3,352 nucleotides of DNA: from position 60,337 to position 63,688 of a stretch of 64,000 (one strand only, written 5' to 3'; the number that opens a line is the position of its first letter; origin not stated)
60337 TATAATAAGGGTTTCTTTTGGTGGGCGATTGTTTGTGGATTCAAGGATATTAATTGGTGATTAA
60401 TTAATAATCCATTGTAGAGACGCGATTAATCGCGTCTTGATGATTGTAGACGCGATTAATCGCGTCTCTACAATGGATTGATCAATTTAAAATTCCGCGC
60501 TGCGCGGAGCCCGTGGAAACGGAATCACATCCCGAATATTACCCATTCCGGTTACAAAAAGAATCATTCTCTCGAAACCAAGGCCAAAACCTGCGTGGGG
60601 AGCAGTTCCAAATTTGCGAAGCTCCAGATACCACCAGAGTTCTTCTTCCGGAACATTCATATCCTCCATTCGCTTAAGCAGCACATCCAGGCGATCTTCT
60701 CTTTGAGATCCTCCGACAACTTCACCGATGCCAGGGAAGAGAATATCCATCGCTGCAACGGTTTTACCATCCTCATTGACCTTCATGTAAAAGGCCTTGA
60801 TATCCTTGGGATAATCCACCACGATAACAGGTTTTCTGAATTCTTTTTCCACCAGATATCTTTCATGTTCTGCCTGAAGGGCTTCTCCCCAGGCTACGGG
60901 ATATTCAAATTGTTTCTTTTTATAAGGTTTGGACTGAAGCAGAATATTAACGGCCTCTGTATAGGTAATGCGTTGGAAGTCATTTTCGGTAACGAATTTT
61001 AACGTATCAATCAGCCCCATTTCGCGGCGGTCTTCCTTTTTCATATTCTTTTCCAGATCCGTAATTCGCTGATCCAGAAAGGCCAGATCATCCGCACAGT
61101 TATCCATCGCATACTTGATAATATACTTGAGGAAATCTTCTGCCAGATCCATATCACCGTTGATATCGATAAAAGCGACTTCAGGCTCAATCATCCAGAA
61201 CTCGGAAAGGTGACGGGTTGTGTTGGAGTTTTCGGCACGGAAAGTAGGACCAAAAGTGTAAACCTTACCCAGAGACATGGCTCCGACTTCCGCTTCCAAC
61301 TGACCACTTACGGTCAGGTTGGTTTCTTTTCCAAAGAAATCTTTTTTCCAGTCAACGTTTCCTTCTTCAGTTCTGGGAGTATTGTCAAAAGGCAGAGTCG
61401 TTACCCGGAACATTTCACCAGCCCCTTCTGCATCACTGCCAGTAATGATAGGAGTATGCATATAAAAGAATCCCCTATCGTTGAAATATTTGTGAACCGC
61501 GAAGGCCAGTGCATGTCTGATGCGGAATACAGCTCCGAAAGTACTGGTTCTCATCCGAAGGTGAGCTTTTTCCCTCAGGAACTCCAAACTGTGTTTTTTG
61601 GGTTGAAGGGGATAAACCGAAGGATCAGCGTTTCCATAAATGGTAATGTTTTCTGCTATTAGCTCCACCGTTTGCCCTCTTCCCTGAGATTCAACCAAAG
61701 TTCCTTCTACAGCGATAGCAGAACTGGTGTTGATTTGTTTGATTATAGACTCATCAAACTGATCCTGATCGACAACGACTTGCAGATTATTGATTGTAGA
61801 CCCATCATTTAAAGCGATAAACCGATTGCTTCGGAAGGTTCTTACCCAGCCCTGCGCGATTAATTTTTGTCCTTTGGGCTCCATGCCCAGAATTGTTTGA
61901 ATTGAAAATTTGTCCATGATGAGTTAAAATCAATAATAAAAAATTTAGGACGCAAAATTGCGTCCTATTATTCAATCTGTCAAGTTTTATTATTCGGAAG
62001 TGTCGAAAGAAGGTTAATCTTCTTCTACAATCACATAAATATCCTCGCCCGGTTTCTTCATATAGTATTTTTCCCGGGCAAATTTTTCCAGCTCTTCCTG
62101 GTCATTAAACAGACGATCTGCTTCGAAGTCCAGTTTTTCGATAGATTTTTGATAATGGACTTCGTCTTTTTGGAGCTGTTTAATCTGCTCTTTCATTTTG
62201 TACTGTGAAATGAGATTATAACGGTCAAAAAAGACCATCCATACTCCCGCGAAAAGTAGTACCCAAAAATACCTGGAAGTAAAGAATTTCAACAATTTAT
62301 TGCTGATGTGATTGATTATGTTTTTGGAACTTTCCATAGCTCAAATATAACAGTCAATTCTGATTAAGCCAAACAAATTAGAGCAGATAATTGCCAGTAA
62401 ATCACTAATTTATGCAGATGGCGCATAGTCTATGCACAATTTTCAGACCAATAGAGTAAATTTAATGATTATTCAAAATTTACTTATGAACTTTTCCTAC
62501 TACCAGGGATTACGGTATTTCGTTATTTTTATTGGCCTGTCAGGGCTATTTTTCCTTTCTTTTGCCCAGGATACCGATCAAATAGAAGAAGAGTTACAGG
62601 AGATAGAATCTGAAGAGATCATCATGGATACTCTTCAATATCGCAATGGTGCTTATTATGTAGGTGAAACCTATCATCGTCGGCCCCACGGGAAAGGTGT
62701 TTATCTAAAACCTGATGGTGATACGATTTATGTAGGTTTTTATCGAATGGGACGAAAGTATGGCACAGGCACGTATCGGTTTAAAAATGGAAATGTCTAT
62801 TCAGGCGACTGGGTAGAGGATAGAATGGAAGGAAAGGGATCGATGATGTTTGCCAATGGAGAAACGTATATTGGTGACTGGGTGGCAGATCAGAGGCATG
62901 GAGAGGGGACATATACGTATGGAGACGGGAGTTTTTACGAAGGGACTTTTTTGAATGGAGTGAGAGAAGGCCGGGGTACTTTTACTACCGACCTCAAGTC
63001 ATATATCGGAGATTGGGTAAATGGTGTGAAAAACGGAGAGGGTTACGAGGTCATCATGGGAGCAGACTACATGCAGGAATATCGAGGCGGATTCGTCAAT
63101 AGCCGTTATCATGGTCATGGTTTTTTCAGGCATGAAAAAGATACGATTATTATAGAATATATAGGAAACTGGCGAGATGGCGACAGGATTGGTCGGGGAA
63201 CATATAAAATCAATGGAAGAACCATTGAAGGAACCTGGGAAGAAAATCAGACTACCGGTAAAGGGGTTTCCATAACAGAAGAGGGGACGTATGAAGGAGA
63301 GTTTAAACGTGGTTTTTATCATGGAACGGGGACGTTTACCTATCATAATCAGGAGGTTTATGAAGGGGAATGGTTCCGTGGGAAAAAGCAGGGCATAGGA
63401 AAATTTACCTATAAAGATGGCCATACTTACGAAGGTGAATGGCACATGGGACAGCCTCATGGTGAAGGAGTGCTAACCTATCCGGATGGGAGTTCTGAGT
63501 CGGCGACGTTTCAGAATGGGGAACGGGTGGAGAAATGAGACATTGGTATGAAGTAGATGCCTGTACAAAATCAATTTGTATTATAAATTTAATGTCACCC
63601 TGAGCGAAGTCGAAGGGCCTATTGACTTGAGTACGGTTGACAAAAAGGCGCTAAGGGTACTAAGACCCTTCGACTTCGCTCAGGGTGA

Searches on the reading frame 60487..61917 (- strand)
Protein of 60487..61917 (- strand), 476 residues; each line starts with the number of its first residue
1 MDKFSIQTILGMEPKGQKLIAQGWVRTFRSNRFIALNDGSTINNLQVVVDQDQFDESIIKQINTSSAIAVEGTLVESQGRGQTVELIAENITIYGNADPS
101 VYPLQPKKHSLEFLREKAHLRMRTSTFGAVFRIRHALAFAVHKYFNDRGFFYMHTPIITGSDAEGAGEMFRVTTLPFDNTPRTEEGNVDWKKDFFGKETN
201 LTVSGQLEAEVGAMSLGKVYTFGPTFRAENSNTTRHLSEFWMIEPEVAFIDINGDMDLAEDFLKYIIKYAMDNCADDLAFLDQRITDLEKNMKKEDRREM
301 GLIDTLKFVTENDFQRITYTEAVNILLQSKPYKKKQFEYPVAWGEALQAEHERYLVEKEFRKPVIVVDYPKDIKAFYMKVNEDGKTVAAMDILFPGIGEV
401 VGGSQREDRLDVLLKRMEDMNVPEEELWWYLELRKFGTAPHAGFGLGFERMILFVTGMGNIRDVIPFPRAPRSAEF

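Call 64: search_protein_families(library=pfam, proteins=[window:60487-61917:-], max_evalue=0.0001)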
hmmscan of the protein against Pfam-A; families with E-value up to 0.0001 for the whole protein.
window:60487-61917:- (476 aa): 2 families
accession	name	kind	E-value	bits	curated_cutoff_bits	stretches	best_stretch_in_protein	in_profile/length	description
PF00152.25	tRNA-synt_2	-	4.7e-64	216.8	25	1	112-469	3-306/308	tRNA synthetases class II (D, K and N)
PF01336.31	tRNA_anti-codon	-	3.4e-08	33.8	27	1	22-93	4-74/75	OB-fold nucleic acid binding domain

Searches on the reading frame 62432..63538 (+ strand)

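Call 64: search_protein_families(library=pfam, proteins=[window:62432-63538:+], max_evalue=0.0001)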
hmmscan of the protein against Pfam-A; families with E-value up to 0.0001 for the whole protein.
window:62432-63538:+ (368 aa): 1 family
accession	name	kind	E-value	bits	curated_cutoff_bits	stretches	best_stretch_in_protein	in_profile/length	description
PF02493.26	MORN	-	1.3e-50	166.6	22.5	4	333-354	1-22/23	MORN repeat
